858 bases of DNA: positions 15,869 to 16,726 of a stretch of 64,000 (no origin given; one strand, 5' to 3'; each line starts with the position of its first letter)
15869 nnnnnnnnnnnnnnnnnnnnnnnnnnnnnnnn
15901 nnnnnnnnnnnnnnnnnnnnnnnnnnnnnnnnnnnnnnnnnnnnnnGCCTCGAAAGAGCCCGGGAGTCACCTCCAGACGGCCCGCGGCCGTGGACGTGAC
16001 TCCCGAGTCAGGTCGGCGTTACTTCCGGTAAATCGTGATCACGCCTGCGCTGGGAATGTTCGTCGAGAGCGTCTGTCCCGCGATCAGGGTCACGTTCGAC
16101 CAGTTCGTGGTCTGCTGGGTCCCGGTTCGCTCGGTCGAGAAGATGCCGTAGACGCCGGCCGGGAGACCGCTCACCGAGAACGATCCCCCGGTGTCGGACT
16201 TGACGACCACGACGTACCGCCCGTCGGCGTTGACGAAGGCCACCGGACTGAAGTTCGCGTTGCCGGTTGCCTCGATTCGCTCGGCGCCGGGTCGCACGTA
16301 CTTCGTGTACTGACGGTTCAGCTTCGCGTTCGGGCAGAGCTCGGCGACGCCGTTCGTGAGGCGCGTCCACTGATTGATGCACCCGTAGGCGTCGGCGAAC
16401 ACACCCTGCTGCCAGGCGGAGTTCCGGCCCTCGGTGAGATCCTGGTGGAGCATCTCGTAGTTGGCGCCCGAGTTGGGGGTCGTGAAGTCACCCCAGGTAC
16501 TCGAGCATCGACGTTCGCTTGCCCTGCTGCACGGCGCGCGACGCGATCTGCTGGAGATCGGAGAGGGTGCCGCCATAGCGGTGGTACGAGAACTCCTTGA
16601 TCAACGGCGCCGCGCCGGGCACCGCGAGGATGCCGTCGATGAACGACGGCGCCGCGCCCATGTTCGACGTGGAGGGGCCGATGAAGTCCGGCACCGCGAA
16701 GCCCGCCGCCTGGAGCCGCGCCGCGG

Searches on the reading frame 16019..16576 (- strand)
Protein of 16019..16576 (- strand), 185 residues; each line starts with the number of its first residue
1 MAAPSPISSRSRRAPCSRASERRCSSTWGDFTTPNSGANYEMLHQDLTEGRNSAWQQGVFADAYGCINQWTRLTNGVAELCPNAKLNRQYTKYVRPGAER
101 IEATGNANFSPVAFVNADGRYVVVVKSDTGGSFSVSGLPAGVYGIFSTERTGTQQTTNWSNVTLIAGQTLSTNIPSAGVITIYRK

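Call 5: search_protein_families(library=pfam, proteins=[window:16019-16576:-], max_evalue=0.1)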
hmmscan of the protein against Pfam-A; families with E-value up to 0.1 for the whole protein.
window:16019-16576:- (185 aa): 3 families
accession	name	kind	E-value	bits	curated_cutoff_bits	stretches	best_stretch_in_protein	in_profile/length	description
PF17189.10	Glyco_hydro_30C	-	1.8e-05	25.3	22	1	97-132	1-40/65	Glycosyl hydrolase family 30 beta sandwich domain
PF13620.12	CarboxypepD_reg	-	0.00079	20.2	32.3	1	112-174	19-79/82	Carboxypeptidase regulatory-like domain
PF23193.1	NOMO_3rd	-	0.065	13.7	27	1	115-150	52-87/120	NOMO third transthyretin-like domain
